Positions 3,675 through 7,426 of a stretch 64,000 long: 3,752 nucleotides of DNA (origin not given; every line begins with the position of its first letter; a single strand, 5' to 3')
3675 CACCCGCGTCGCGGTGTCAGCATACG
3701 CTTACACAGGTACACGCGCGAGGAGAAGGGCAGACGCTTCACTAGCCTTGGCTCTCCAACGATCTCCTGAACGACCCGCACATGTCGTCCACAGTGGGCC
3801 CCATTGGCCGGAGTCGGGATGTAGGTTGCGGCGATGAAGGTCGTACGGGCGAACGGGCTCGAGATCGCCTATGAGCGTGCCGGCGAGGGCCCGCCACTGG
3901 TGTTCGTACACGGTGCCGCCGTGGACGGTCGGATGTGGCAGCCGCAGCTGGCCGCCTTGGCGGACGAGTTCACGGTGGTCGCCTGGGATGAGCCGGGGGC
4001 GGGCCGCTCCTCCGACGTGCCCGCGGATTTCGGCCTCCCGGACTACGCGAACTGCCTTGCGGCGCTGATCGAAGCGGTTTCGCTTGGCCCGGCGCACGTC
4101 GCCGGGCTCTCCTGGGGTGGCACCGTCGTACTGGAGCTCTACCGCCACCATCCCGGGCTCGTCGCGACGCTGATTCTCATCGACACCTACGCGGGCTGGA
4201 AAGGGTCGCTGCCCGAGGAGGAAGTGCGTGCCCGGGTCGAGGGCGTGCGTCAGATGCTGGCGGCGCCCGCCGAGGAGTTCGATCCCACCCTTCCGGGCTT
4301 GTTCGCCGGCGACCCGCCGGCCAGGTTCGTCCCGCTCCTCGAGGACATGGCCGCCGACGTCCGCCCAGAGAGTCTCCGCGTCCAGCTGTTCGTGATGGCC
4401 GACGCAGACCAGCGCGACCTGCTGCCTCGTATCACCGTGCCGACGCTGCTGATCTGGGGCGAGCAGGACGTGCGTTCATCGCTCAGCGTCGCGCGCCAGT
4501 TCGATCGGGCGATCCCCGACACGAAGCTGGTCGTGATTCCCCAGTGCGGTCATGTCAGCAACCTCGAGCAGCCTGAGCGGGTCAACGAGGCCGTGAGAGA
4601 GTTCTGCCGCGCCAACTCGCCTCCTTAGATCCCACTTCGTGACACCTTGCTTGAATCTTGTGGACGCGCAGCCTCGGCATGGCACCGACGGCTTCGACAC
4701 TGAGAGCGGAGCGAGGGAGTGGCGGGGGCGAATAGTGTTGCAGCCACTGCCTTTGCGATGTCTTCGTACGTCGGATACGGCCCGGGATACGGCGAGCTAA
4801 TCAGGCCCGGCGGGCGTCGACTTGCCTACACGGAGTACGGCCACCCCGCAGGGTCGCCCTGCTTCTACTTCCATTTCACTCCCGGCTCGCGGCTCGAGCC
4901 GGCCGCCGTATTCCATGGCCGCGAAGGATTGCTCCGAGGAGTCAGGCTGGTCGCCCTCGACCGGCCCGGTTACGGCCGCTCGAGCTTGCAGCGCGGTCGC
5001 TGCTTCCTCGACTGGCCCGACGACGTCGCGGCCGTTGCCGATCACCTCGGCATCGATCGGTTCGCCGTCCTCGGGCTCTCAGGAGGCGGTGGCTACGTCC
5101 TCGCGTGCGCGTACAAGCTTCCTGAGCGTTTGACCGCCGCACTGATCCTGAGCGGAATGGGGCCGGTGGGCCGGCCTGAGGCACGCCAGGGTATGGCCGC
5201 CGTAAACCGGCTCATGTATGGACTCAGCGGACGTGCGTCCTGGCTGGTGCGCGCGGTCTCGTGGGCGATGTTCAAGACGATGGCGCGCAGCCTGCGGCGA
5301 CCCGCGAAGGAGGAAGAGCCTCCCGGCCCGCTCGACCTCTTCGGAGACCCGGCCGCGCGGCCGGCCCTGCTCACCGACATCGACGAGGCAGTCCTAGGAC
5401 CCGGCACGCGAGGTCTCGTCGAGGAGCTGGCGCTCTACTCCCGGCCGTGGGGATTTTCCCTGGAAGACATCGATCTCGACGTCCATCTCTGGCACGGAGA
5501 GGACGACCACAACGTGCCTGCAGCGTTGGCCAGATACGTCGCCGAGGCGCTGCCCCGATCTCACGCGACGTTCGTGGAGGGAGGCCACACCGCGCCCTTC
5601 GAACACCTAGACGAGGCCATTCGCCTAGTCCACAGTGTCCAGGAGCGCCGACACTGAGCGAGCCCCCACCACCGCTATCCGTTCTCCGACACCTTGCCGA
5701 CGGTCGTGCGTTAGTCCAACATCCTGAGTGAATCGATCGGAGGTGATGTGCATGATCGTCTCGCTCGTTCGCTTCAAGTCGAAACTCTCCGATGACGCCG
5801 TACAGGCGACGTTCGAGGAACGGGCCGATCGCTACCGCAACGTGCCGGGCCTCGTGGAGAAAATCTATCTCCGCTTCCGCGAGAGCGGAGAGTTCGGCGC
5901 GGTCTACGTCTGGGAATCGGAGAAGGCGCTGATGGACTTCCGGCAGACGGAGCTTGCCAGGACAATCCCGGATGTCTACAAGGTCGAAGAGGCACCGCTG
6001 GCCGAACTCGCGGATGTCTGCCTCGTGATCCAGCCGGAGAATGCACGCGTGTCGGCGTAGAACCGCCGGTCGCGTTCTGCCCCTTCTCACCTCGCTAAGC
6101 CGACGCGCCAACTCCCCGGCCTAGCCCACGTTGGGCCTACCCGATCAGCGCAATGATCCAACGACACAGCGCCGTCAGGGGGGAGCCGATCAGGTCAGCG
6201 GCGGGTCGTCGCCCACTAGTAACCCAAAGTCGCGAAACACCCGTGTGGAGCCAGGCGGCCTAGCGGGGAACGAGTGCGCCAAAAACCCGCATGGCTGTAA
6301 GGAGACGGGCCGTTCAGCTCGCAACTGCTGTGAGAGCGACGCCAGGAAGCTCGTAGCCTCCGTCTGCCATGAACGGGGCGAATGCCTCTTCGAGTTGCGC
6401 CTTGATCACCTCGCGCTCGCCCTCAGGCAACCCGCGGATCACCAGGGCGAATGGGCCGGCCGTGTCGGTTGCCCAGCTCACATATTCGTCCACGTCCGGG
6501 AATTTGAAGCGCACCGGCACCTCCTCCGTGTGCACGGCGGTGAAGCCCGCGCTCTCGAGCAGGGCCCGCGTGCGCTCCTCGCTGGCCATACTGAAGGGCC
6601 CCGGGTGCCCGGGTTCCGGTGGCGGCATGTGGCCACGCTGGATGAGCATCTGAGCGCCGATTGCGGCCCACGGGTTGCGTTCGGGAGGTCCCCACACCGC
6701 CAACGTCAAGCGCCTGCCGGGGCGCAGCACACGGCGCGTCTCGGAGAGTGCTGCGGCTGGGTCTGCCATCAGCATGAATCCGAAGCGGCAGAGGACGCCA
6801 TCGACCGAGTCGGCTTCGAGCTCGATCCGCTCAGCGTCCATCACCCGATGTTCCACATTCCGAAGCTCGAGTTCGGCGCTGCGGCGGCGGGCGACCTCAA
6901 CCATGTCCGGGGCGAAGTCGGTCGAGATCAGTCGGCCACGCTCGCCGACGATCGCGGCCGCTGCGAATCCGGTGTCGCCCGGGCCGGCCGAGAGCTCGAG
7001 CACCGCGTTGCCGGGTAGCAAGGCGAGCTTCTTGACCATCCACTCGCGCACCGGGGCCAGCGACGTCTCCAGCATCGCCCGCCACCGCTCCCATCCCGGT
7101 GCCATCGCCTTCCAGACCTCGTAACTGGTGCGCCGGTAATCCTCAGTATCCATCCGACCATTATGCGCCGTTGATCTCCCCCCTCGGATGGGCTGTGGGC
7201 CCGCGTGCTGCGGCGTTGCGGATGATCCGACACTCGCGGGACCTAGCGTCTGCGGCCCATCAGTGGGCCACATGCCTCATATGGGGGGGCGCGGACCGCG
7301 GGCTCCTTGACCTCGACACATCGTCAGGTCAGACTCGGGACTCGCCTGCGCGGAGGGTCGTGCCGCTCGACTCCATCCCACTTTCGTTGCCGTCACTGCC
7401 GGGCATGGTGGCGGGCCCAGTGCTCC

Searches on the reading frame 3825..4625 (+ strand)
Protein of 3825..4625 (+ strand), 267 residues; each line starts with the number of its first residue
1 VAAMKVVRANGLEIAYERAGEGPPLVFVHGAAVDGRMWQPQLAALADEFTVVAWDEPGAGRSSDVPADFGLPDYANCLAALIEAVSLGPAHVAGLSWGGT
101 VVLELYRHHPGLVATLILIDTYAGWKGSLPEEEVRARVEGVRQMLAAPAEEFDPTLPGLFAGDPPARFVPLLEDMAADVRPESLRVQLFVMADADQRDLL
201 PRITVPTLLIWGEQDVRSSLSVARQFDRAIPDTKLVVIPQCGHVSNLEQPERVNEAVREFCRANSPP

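Call 88: search_protein_families(library=pfam, proteins=[window:3825-4625:+], max_evalue=0.001)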
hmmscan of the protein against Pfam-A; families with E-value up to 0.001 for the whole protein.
window:3825-4625:+ (267 aa): 4 families
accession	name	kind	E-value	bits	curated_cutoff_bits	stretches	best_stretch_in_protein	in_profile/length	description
PF00561.26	Abhydrolase_1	-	6.8e-28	98.4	25.8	2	23-133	1-113/245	alpha/beta hydrolase fold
PF12697.13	Abhydrolase_6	-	1.1e-25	92.1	26.3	1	25-256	1-217/217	Alpha/beta hydrolase family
PF12146.15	Hydrolase_4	-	4e-12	46.4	27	1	25-244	7-233/239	Serine aminopeptidase, S33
PF03096.20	Ndr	-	2e-05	23.9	23.3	0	185-262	197-277/283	Ndr family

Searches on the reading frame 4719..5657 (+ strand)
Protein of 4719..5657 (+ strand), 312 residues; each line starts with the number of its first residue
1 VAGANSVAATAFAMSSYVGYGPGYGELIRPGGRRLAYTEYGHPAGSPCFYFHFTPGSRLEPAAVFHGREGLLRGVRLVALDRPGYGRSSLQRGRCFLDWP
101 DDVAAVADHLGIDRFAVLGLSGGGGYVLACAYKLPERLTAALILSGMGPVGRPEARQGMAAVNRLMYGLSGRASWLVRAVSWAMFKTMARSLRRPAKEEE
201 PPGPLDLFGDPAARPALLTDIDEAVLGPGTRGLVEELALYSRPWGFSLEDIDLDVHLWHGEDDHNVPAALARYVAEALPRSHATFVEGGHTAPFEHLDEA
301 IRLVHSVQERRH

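Call 88: search_protein_families(library=pfam, proteins=[window:4719-5657:+], max_evalue=0.001)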
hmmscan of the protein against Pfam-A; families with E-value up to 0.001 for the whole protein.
window:4719-5657:+ (312 aa): 3 families
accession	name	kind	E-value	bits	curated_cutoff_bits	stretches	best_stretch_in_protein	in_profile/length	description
PF00561.26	Abhydrolase_1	-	2.7e-15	57.1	25.8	1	70-296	22-244/245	alpha/beta hydrolase fold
PF12697.13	Abhydrolase_6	-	1.8e-11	45.5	26.3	1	65-297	20-211/217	Alpha/beta hydrolase family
PF12146.15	Hydrolase_4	-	1.4e-08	34.8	27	1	73-285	30-224/239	Serine aminopeptidase, S33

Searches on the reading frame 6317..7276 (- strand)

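Call 88: search_protein_families(library=pfam, proteins=[window:6317-7276:-], max_evalue=0.001)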
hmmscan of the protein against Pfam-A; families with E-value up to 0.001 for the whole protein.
window:6317-7276:- (320 aa): 7 families
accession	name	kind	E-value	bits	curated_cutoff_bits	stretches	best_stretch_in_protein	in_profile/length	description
PF13847.12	Methyltransf_31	-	1.2e-16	61.1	27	1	89-192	4-109/145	Methyltransferase domain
PF13649.12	Methyltransf_25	-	2.5e-16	60.6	27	1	92-187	1-96/97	Methyltransferase domain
PF01209.24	Ubie_methyltran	-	3.7e-16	59.6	20.1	1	79-191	38-150/233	ubiE/COQ5 methyltransferase family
PF08241.18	Methyltransf_11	-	4.5e-15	56.5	21.2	1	95-189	1-92/95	Methyltransferase domain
PF08242.18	Methyltransf_12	-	9.1e-10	39.6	30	1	93-187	1-95/98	Methyltransferase domain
PF13489.12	Methyltransf_23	-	6.6e-08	32.9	27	1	86-249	20-163/164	Methyltransferase domain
PF01135.25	PCMT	-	8.1e-05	22.9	20.3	1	79-147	64-132/210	Protein-L-isoaspartate(D-aspartate) O-methyltransferase (PCMT)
